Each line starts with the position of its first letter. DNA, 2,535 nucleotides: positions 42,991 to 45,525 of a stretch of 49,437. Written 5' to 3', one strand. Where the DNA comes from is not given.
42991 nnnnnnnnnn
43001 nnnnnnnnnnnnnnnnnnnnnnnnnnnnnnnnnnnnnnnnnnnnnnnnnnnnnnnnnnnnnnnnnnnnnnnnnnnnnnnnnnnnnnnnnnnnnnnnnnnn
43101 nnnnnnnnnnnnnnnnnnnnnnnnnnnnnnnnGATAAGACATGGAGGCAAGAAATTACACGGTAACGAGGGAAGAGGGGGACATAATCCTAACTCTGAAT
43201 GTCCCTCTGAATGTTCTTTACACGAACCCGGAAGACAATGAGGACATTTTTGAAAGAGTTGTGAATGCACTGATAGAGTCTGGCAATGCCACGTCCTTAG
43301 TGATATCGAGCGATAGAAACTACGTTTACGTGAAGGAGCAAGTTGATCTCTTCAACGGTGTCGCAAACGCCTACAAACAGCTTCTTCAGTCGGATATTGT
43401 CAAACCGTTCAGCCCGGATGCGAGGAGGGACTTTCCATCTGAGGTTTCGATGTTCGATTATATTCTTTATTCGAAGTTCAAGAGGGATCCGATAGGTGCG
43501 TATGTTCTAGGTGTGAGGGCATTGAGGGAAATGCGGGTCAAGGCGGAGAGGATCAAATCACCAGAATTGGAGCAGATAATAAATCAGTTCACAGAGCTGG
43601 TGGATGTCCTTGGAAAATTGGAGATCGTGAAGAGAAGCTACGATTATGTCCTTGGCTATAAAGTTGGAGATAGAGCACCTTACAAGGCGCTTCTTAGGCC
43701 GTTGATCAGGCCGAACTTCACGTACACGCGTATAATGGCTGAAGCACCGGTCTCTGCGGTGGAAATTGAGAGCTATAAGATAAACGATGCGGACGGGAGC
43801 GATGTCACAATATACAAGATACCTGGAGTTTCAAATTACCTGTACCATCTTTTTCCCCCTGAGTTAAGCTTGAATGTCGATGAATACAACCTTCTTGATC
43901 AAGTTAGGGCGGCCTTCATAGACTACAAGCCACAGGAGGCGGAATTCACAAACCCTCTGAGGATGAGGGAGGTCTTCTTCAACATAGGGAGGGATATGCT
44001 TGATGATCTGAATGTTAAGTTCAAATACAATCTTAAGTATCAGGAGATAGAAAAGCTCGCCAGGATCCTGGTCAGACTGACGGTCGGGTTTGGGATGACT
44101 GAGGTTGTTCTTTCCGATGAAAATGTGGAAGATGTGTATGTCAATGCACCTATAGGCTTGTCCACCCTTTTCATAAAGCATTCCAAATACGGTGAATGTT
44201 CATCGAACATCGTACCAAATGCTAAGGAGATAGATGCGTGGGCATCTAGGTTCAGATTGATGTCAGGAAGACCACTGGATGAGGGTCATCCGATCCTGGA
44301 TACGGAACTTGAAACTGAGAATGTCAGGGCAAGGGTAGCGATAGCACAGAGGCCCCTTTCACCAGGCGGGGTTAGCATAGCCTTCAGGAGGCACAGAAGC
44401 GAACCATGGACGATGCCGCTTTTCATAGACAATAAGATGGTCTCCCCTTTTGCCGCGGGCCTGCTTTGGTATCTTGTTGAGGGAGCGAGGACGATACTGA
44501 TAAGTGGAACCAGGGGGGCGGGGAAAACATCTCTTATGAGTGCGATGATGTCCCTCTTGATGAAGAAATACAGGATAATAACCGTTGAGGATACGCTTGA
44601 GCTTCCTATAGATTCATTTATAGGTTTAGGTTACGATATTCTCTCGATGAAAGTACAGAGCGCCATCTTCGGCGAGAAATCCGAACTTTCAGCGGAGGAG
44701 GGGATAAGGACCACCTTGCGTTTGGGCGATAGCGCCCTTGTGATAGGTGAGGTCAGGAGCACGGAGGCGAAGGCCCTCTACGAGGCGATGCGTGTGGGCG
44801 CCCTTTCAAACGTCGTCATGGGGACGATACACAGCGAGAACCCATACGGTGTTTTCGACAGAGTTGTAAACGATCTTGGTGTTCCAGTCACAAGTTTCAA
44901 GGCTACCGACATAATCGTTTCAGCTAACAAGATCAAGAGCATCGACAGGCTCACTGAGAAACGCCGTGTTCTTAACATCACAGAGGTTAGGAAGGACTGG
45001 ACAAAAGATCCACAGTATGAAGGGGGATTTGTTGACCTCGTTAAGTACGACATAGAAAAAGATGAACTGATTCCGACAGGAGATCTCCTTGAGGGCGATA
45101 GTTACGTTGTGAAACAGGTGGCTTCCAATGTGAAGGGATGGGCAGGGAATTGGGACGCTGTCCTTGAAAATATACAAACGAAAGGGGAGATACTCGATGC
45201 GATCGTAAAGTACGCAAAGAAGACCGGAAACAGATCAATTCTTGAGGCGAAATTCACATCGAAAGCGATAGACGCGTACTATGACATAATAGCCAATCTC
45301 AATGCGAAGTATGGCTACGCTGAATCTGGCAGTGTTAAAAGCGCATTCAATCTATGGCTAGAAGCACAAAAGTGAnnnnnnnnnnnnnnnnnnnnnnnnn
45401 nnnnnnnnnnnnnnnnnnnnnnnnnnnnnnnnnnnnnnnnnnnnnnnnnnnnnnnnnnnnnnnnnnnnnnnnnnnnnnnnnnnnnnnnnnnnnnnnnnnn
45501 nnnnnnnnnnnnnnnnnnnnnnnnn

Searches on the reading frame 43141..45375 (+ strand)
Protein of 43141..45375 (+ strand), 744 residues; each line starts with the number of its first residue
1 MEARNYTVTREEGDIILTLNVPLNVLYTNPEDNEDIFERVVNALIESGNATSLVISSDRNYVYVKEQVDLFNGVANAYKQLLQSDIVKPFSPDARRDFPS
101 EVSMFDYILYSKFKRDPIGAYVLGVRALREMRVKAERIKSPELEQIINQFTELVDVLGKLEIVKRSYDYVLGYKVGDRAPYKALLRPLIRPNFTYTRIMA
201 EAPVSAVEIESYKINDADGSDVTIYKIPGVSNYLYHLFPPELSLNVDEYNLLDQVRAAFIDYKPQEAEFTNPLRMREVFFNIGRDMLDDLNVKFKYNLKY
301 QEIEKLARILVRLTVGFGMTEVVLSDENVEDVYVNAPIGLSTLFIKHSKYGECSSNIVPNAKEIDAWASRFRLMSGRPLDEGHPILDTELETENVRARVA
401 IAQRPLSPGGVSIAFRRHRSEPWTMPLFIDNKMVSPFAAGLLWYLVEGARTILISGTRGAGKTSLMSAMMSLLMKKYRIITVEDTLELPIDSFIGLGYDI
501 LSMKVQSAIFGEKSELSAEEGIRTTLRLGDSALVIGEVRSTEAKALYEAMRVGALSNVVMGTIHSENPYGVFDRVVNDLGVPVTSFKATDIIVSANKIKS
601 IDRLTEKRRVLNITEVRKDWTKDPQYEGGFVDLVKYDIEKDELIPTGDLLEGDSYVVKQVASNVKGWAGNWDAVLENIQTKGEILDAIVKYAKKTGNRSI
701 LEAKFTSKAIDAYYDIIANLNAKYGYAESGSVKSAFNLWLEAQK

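Call 7: search_protein_families(library=ncbifam, proteins=[window:43141-45375:+], max_evalue=0.01)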
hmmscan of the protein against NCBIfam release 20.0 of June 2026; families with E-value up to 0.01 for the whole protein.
window:43141-45375:+ (744 aa): 19 families
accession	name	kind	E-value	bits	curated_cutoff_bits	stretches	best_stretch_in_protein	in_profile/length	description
NF058587.1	archaellum_moto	equivalog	1.7e-37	129.4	550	1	291-690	121-501/527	archaellum flagellar ATPase motor FlaI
TIGR03819.1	heli_sec_ATPase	hypoth_equivalog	4.2e-35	121.5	373.15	1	302-575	37-297/340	TadA family conjugal transfer-associated ATPase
TIGR02782.1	TrbB_P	equivalog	9.3e-20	71.1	304.55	1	322-618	16-295/303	P-type conjugative transfer ATPase TrbB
NF053672.1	bindosome_BasE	exception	4.6e-18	65.2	1000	1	314-669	135-472/512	bindosome assembly system ATPase subunit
TIGR02788.1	VirB11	equivalog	6.2e-16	58.3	249.95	1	446-577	141-264/308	P-type DNA transfer ATPase VirB11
NF041000.1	ATPase_ComGA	equivalog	6.7e-15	54.8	300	1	451-597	130-263/267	competence type IV pilus ATPase ComGA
NF010425.0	PRK13851.1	equivalog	2.5e-10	39.8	461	1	442-576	155-281/344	type IV secretion system protein VirB11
NF010469.0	PRK13894.1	subfamily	7.8e-10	38.6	508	1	379-617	82-308/320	conjugal transfer ATPase TrbB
NF010407.0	PRK13833.1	subfamily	8.9e-10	38.5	499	1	312-618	13-302/323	conjugal transfer protein TrbB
NF010475.0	PRK13900.1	equivalog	5.8e-09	35.5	389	1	443-571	154-275/333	type IV secretion system ATPase VirB11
TIGR02533.1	type_II_gspE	equivalog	2e-08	33.4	630.25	1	451-581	245-361/486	type II secretion system ATPase GspE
NF053534.1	T4PilAsmATPsTfpB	equivalog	9.3e-08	30.9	850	1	451-598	338-471/584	type IV pilus assembly ATPase TfpB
TIGR01420.1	pilT_fam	subfamily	1.2e-07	31.3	319.1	1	452-577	125-241/343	PilT/PilU family type 4a pilus ATPase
TIGR02525.1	plasmid_TraJ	equivalog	1.8e-07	30.4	368.3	1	453-579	153-273/372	plasmid transfer ATPase TraJ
NF007755.0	PRK10436.1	equivalog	5.2e-06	25.4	617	1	451-582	221-338/465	type II secretion system protein GspE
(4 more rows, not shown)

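Call 8: search_protein_families(library=pfam, proteins=[window:43141-45375:+], max_evalue=0.01)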
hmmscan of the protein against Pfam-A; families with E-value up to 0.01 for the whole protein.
window:43141-45375:+ (744 aa): 4 families
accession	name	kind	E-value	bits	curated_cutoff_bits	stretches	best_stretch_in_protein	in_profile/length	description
PF00437.27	T2SSE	-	3.5e-20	72.4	24.9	1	345-598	38-277/370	Type II/IV secretion system protein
PF13555.12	AAA_29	-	0.00085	19.5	27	1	451-477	24-50/61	P-loop containing region of AAA domain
PF20720.3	nSTAND3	-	0.0032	17.6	27.2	0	447-485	15-54/155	Novel STAND NTPase 3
PF13173.12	AAA_14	-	0.0065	16.9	27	0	450-488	3-43/129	AAA domain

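Call 9: find_homologous_proteins(query=window:43141-45375:+, max_evalue=1e-10)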
Query window:43141-45375:+ (744 aa): 3432 proteins with E <= 1e-10 among 8000 candidates; the best 120 are listed.
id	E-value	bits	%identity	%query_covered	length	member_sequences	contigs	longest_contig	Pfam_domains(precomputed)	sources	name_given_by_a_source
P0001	0.0e+0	1651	100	100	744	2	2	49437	PF00437.27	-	-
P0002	0.0e+0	1271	73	100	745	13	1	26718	PF00437.27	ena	-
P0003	0.0e+0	1239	71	100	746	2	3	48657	PF00437.27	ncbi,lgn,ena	-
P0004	0.0e+0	1229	70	100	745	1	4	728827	PF00437.27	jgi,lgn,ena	jgi:type IV secretory pathway ATPase VirB11/archaellum biosynthesis ATPase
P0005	0.0e+0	1229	70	100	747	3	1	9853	PF00437.27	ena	-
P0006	0.0e+0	1228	70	100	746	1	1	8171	PF00437.27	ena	-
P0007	0.0e+0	1227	71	100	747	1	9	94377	PF00437.27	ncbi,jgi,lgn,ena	jgi:type IV secretory pathway ATPase VirB11/archaellum biosynthesis ATPase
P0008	0.0e+0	1227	70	100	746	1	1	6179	PF00437.27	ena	-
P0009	0.0e+0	1226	70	100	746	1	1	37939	PF00437.27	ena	-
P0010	0.0e+0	1219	71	100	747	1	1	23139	PF00437.27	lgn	-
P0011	0.0e+0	1216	70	100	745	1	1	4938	PF00437.27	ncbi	-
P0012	0.0e+0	1215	70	100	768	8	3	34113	PF00437.27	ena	-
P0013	0.0e+0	1214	70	100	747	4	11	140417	PF00437.27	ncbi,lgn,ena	-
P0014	0.0e+0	1211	70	100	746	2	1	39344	PF00437.27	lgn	-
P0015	0.0e+0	1210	70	100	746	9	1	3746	PF00437.27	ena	-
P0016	0.0e+0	1207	70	100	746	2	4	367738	PF00437.27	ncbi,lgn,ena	-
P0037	0.0e+0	1034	61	99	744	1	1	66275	PF00437.27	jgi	jgi:type IV secretory pathway ATPase VirB11/archaellum biosynthesis ATPase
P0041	6.1e-295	998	59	100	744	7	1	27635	PF00437.27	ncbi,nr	ncbi:MAG: type II/IV secretion system ATPase subunit [Candidatus Parvarchaeota archaeon]|nr:type II/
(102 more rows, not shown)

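Call 12: find_related_loci(query=A1, collection=genome_contigs, flank=10000)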
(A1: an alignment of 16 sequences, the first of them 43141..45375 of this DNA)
Query A1 (744 aa) in genome_contigs; peptide patterns used: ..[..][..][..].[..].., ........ (x = any residue, [..] = any of these).
600 stretches matched a pattern (row limit reached: there are more); 546 encode a relative of the query (tblastn E <= 1e-3); the best 80 are kept; 80 distinct loci.
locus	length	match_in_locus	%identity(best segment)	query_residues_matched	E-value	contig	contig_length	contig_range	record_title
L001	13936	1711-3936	70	3-744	0e+0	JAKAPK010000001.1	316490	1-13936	MAG: Nanoarchaeota archaeon isolate YF1.bin65 NODE_9_length_316490_cov_7.212297, whole genome shotgun sequence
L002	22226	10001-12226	69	3-744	0e+0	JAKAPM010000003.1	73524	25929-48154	MAG: Nanoarchaeota archaeon isolate YF1.bin68 NODE_301_length_73524_cov_2.594248, whole genome shotgun sequence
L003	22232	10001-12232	68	1-744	0e+0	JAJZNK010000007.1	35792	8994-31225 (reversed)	MAG: Nanoarchaeota archaeon isolate MAS3.bin90 NODE_2165_length_35792_cov_1.674471, whole genome shotgun sequence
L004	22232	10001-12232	69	1-744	0e+0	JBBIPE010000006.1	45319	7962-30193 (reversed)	MAG: archaeon isolate QH1S170213_bin_296 NODE_42_length_45319_cov_14.3993, whole genome shotgun sequence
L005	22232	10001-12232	68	1-744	0e+0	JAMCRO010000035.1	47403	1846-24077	MAG: Candidatus Parvarchaeota archaeon isolate FK_Sedi_A_Bin.253 NODE_1354_length_47403_cov_3.81494, whole genome shotgu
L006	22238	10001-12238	68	1-744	0e+0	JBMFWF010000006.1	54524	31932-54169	MAG: Candidatus Parvarchaeum sp. isolate KM4364-11 NODE_6_length_54524_cov_19.979540, whole genome shotgun sequence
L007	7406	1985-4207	68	1-739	0e+0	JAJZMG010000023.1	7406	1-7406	MAG: Nanoarchaeota archaeon isolate MAS3.bin171 NODE_20071_length_7406_cov_9.309933, whole genome shotgun sequence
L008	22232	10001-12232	68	1-744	0e+0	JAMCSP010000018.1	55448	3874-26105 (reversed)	MAG: Candidatus Parvarchaeota archaeon isolate FK_Sedi_A_Bin.205 NODE_981_length_55448_cov_10.5972, whole genome shotgun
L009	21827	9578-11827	51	2-743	0e+0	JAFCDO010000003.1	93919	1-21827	Candidatus Parvarchaeota archaeon isolate Meg19_1012_Bin_507 Meg19_1012_Bin_507_scaffold_703, whole genome shotgun seque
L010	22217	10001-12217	52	5-743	0e+0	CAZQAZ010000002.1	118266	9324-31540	MAG TPA_asm: Candidatus Woesearchaeota archaeon isolate SRP141559_co1_251 genome assembly, contig: NODE_21_length_118266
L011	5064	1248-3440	52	17-743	0e+0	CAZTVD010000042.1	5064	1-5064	MAG TPA_asm: Candidatus Woesearchaeota archaeon isolate binchicken_co19_16 genome assembly, contig: NODE_29468_length_50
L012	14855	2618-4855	47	5-742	0e+0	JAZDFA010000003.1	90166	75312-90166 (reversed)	MAG: archaeon isolate MEGAHIT-group-0.177 k141_17264705, whole genome shotgun sequence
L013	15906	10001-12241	47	2-741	0e+0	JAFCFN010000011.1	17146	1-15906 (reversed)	Candidatus Woesearchaeota archaeon isolate Meg22_1618_Bin_104 Meg22_1618_Bin_104_scaffold_4315, whole genome shotgun seq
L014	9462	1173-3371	50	17-743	0e+0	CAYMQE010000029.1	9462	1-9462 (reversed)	MAG TPA_asm: Candidatus Woesearchaeota archaeon isolate SRP269290_co3_874 genome assembly, contig: NODE_9499_length_9462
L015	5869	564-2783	47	6-741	0e+0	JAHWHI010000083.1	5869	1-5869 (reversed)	MAG: Candidatus Woesearchaeota archaeon isolate FT6_98 k127_41128203, whole genome shotgun sequence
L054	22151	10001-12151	47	31-743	0e+0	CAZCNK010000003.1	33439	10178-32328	MAG TPA_asm: Candidatus Woesearchaeota archaeon isolate SRP269290_co2_138 genome assembly, contig: NODE_1126_length_3343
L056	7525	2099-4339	46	5-743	0e+0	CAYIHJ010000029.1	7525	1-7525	MAG TPA_asm: Candidatus Woesearchaeota archaeon isolate ERP119705_co22_52 genome assembly, contig: NODE_7544_length_7525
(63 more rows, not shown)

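Call 19: find_encoding_contigs(protein=P0037, flank=10000, max_places=2)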
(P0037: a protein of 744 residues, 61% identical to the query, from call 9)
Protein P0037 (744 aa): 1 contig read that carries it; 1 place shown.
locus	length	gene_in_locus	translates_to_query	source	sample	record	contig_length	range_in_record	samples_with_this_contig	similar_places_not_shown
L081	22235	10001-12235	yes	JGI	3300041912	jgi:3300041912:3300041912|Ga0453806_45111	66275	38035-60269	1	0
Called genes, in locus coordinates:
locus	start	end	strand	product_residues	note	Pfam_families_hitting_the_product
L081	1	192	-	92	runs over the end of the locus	PF01984:dsDNA_bind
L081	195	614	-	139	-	PF01090:Ribosomal_S19e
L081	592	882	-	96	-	PF04032:Rpr2 (weak)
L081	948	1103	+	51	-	-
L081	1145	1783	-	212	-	-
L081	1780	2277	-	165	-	-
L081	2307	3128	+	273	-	-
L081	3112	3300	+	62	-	-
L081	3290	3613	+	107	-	-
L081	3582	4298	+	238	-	PF10584:Proteasome_A_N (weak), PF00227:Proteasome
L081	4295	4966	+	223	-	PF01172:SBDS_N, PF09377:SBDS_domain_II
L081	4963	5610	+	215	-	PF22625:ECR1_N_2 (faint), PF00013:KH_1 (weak)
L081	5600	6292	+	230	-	PF01138:RNase_PH, PF03725:RNase_PH_C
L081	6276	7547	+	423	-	PF10150:RNase_E_G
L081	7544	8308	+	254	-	PF01138:RNase_PH, PF03725:RNase_PH_C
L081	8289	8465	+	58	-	PF01192:RNA_pol_Rpb6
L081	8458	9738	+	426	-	PF01656:CbiA (faint), PF02881:SRP54_N, PF00448:SRP54, PF02978:SRP_SPB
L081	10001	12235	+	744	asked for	PF00437:T2SSE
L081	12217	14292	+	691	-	-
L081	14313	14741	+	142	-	PF13183:Fer4_8 (faint), PF12838:Fer4_7 (faint), PF13746:Fer4_18 (faint), PF13534:Fer4_17 (faint), PF13237:Fer4_10, PF00037:Fer4 (weak), PF13187:Fer4_9 (weak), PF00037:Fer4, +3 more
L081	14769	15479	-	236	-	-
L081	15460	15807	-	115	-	-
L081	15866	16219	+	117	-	-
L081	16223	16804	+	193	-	-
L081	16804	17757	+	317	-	PF03706:LPG_synthase_TM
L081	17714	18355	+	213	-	-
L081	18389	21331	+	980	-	PF00133:tRNA-synt_1, PF09334:tRNA-synt_1g (faint), PF01406:tRNA-synt_1e (faint), PF08264:Anticodon_1, PF19302:DUF5915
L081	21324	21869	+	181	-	PF00352:TBP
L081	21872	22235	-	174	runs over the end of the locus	PF01994:Trm56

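Call 20: find_encoding_contigs(protein=P0041, flank=10000, max_places=2)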
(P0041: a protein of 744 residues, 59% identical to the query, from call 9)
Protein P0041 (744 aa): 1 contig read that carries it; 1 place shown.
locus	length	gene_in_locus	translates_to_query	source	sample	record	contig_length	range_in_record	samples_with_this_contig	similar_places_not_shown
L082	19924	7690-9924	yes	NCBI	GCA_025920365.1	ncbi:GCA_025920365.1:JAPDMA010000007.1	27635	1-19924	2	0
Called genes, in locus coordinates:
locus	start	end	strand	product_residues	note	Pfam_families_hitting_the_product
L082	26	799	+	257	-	-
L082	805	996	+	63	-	-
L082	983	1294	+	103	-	-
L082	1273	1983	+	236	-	PF10584:Proteasome_A_N (weak), PF00227:Proteasome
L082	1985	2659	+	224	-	PF01172:SBDS_N, PF09377:SBDS_domain_II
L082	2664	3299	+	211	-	-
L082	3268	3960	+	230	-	PF01138:RNase_PH, PF03725:RNase_PH_C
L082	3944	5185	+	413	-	PF10150:RNase_E_G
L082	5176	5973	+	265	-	PF01138:RNase_PH, PF03725:RNase_PH_C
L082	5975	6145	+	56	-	PF01192:RNA_pol_Rpb6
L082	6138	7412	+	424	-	PF02881:SRP54_N, PF00448:SRP54, PF01656:CbiA (weak), PF02978:SRP_SPB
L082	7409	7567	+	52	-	-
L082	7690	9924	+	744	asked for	PF00437:T2SSE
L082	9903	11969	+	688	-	-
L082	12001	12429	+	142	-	PF13183:Fer4_8 (faint), PF13484:Fer4_16 (faint), PF12837:Fer4_6 (weak), PF13237:Fer4_10, PF00037:Fer4 (weak), PF13187:Fer4_9 (weak), PF12838:Fer4_7 (weak), PF00037:Fer4, +6 more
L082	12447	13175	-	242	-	-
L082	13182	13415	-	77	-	-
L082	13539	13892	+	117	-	-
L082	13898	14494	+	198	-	-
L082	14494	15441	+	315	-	PF03706:LPG_synthase_TM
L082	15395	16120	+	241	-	PF00535:Glycos_transf_2, PF10111:Glyco_tranf_2_2, PF13641:Glyco_tranf_2_3, PF13632:Glyco_trans_2_3 (weak)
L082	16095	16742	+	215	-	-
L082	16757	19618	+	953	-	PF00133:tRNA-synt_1, PF09334:tRNA-synt_1g, PF08264:Anticodon_1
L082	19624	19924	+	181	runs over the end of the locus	PF00352:TBP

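Call 23: search_protein_families(library=pfam, proteins=[L056:690-1553:-, L054:9408-9803:-, L054:7615-8163:+, L054:16203-16973:+], max_evalue=0.01)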
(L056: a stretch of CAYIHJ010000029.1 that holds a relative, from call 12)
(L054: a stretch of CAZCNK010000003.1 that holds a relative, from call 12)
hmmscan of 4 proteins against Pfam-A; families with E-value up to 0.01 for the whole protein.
L056:690-1553:- (287 aa): 4 families
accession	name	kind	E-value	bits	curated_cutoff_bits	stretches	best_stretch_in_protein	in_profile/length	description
PF21329.2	CYP38_PsbQ-like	-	0.0018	19.2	27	0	142-223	14-94/117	Peptidyl-prolyl cis-trans isomerase CYP38-like, PsbQ-like domain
PF05388.16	Carbpep_Y_N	-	0.0018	19.1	25.8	1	132-234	19-117/127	Carboxypeptidase Y pro-peptide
PF24625.1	DUF7626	-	0.0028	17.8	27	0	8-34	10-39/55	Domain of unknown function (DUF7626)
PF12795.12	MscS_porin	-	0.0045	17.1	34.4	1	121-190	141-210/238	Mechanosensitive ion channel porin domain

L054:9408-9803:- (131 aa): 4 families
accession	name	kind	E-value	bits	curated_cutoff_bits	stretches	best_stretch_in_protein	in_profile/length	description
PF06419.17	COG6_N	-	0.00044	20.8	27.4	1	30-84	20-74/114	Conserved oligomeric complex COG6, N-terminal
PF13890.11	Rab3-GTPase_cat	-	0.00097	19.3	26.1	1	35-112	33-104/158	Rab3 GTPase-activating protein catalytic subunit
PF03405.20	FA_desaturase_2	-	0.0021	17.4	22.7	1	6-100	181-275/325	Fatty acid desaturase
PF03961.19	FapA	-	0.0082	16.2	31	1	5-79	157-232/272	Flagellar Assembly Protein A beta solenoid domain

L054:7615-8163:+ (182 aa): 0 families

L054:16203-16973:+ (256 aa): 0 families
